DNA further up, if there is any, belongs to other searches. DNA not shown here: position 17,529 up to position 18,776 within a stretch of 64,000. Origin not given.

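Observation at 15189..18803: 1204-aa chimeric protein: VirB6-like membrane core + catalytically intact M23 peptidoglycan peptidase + Gly-rich segment + roughly 260-aa coiled coil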

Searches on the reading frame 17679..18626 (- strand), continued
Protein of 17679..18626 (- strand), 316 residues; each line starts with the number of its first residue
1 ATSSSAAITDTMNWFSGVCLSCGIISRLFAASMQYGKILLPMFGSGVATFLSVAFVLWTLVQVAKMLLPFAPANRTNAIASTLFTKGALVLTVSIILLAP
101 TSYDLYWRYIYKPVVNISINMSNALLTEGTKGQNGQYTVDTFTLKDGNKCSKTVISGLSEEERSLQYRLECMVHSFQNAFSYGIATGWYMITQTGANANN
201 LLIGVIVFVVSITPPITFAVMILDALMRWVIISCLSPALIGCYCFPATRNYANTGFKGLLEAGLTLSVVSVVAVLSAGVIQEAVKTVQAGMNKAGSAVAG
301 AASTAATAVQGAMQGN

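Call 89: find_encoding_contigs(protein=P0045, flank=10000, max_places=1)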
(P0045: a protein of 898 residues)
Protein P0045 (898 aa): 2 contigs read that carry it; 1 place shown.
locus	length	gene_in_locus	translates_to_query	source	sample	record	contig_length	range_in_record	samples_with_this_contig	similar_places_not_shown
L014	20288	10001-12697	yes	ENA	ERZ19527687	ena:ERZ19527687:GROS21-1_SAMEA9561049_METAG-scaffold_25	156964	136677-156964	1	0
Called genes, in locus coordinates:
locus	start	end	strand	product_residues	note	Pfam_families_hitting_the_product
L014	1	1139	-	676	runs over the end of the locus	PF13292:DXP_synthase_N (faint), PF00456:Transketolase_N, PF00676:E1_dh, PF02779:Transket_pyr, PF02780:Transketolase_C, PF22613:Transketolase_C_1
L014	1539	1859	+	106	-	-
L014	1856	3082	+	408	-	PF07992:Pyr_redox_2 (faint), PF01266:DAO (weak), PF01494:FAD_binding_3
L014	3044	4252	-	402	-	PF13167:GTP-bdg_N, PF16360:GTP-bdg_M, PF01926:MMR_HSR1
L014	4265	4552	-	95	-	PF17209:Hfq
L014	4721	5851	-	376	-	PF02275:CBAH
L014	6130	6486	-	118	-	PF09538:FYDLN_acid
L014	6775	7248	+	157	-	PF03918:CcmH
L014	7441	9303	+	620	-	-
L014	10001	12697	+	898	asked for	-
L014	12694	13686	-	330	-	PF01075:Glyco_transf_9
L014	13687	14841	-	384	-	PF08468:MTS_N, PF05175:MTS, PF13847:Methyltransf_31, PF08242:Methyltransf_12 (weak), PF13649:Methyltransf_25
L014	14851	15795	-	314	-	PF13793:Pribosyltran_N, PF00156:Pribosyltran, PF14572:Pribosyl_synth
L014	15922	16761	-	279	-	PF02578:Cu-oxidase_4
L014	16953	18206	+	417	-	PF12704:MacB_PCD, PF02687:FtsX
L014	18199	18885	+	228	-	PF00005:ABC_tran, PF02463:SMC_N (faint), PF13304:AAA_21 (faint)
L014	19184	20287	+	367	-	PF00805:Pentapeptide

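Call 97: search_dna_similar(query=window:17679-18626:-, collection=plasmids, mode=protein, max_evalue=0.01, max_rows=15)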
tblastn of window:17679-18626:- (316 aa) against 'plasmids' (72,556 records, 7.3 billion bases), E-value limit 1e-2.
Records with a match: 1; places in all: 1; records where one place covers at least 80% of the query: 0.
Best place of each record, by identity: <60% 1.
By first word of the organism name: Microvirga 1.
By predicted mobility (MOB-suite, as given by PLSDB): non-mobilizable 1.
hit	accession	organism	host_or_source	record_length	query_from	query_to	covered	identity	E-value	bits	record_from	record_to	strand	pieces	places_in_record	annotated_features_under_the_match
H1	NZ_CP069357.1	Microvirga sp. VF16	Vachellia farnesiana,Cell culture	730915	144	260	37%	30.5%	4e-3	46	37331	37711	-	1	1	hypothetical protein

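Call 98: list_cluster_members(proteins=[P0111, P0133, P0140, P0141, P0149, P0151, P0117, P0126, P0157, P0016])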
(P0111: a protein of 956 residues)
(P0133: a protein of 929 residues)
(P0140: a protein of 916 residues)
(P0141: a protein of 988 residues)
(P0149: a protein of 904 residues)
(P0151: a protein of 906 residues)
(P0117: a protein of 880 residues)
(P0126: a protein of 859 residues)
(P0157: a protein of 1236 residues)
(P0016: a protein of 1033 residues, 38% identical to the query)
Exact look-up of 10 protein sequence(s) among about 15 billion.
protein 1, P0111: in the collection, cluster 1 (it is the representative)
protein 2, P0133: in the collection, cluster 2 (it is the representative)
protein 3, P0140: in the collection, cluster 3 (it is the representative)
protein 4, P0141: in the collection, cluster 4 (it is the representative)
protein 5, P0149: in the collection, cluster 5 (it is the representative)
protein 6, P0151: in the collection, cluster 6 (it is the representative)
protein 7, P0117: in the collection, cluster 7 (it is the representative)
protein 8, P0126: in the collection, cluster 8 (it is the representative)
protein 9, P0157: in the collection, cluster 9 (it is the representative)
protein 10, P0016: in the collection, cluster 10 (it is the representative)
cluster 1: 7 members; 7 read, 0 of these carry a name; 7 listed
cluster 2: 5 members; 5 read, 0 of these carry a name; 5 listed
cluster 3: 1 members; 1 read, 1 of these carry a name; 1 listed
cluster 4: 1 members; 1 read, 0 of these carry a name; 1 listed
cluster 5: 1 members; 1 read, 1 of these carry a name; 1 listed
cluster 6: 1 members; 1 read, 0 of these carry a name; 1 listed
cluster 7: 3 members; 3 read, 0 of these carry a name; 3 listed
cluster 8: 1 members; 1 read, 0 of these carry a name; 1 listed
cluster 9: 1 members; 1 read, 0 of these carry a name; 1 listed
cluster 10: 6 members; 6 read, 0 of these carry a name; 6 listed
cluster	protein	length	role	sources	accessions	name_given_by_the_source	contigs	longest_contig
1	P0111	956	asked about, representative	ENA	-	-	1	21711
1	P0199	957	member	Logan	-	-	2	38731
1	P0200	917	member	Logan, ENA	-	-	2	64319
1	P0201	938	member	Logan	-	-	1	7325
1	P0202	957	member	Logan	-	-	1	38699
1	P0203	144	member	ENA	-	-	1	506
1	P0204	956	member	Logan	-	-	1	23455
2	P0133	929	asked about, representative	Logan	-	-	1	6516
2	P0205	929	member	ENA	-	-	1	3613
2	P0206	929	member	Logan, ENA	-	-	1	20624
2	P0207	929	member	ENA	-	-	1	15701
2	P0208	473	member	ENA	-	-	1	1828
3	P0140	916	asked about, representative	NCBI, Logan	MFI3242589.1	MAG: hypothetical protein R3Y43_08500 [Alphaproteobacteria bacterium]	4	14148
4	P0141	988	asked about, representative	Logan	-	-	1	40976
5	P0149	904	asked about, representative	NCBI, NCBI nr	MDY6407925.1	MAG: hypothetical protein SPL08_04430 [Pseudomonadota bacterium] | hypothetical protein [Pseudomonadota bacterium]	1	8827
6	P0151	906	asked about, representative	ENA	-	-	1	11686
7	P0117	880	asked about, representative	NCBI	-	-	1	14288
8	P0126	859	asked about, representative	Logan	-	-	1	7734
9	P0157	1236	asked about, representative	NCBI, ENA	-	-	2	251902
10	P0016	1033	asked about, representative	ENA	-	-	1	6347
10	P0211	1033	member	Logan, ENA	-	-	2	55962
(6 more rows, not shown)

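Call 99: find_encoding_contigs(protein=P0157, flank=10000, max_places=1)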
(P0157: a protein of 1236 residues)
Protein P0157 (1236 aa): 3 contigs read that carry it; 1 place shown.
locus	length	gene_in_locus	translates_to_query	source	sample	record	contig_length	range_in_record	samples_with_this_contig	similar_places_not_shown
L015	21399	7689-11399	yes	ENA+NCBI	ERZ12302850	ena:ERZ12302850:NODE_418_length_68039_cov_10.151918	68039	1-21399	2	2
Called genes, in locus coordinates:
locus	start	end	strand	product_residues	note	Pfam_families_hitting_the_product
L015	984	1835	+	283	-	-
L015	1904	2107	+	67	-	-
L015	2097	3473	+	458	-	-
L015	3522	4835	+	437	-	-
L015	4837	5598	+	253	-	-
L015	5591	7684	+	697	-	-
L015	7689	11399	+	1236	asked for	PF01551:Peptidase_M23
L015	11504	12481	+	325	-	PF01381:HTH_3, PF12844:HTH_19 (faint), PF13443:HTH_26 (faint), PF13560:HTH_31, PF01381:HTH_3 (weak), PF13560:HTH_31 (weak)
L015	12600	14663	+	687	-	-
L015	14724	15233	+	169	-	-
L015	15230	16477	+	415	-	-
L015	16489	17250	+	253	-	-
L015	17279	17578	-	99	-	PF09864:MliC (weak)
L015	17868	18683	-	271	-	-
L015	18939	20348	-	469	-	PF02321:OEP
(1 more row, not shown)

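Call 100: find_encoding_contigs(protein=P0211, flank=10000, max_places=1)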
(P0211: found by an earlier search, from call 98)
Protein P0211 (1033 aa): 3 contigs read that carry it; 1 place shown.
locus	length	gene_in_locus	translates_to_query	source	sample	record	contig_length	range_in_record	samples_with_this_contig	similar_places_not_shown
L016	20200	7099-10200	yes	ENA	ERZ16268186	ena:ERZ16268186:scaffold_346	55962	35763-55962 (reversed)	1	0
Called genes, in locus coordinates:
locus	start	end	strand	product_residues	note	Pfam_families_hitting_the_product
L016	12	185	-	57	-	-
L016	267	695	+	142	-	-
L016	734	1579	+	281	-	-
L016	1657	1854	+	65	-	-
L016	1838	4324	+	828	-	-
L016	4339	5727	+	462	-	-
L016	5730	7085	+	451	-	-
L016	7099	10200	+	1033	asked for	PF01551:Peptidase_M23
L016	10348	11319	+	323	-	PF01381:HTH_3, PF04545:Sigma70_r4 (faint), PF13443:HTH_26 (faint), PF13560:HTH_31, PF13412:HTH_24 (faint), PF12844:HTH_19 (weak), PF13560:HTH_31, PF01381:HTH_3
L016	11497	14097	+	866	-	-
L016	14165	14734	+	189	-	-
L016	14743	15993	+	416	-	-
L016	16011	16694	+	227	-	-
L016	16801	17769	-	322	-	PF00437:T2SSE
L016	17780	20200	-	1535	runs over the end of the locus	PF21784:Bflower (faint), PF12396:DUF3659 (faint), PF21785:Bflower_2, PF03743:TrbI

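Call 101: search_protein_families(library=pfam, proteins=[L016:734-1579:+, L016:1657-1854:+, L016:1838-4324:+, L016:4339-5727:+, L016:5730-7085:+, L016:11497-14097:+, L016:14165-14734:+, L016:14743-15993:+, L016:16011-16694:+, L016:16801-17769:-], max_evalue=0.05)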
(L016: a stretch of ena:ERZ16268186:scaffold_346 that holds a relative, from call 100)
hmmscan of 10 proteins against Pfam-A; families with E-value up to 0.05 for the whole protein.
L016:734-1579:+ (281 aa): 1 family
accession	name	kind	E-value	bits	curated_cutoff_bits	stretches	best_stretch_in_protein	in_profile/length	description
PF24096.1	DUF7379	-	0.0028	18.1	33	1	87-175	25-117/191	Domain of unknown function (DUF7379)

L016:1657-1854:+ (65 aa): 1 family
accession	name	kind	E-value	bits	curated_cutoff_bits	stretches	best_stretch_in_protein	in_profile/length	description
PF17368.7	YwcE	-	0.012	16.7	25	1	7-58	32-83/85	Spore morphogenesis and germination YwcE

L016:1838-4324:+ (828 aa): 1 family
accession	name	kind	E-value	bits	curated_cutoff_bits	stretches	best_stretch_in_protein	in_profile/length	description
PF04610.19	TrbL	-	0.0071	16.6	25.9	1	185-394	21-196/215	TrbL/VirB6 plasmid conjugal transfer protein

L016:4339-5727:+ (462 aa): 0 families

L016:5730-7085:+ (451 aa): 0 families

L016:11497-14097:+ (866 aa): 0 families

L016:14165-14734:+ (189 aa): 0 families

L016:14743-15993:+ (416 aa): 0 families

L016:16011-16694:+ (227 aa): 0 families

L016:16801-17769:- (322 aa): 7 families
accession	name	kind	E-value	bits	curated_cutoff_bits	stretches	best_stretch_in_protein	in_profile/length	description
PF00437.27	T2SSE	-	1.4e-21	77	24.9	1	165-276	144-251/370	Type II/IV secretion system protein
PF01580.24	FtsK_SpoIIIE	-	5e-05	23.3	24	1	158-184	33-60/221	FtsK/SpoIIIE family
PF13191.12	AAA_16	-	0.0051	17.8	32.6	1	161-197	22-58/167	AAA ATPase domain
PF00270.35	DEAD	-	0.0056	16.9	26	1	159-215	10-70/167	DEAD/DEAH box helicase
PF12775.13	AAA_7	-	0.0064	16.5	25.8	1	159-190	29-60/181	P-loop containing dynein motor region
PF02367.23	TsaE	-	0.0072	16.7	26.6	1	155-193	13-51/128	Threonylcarbamoyl adenosine biosynthesis protein TsaE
PF13401.12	AAA_22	-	0.024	15.4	27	1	164-206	6-33/130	AAA domain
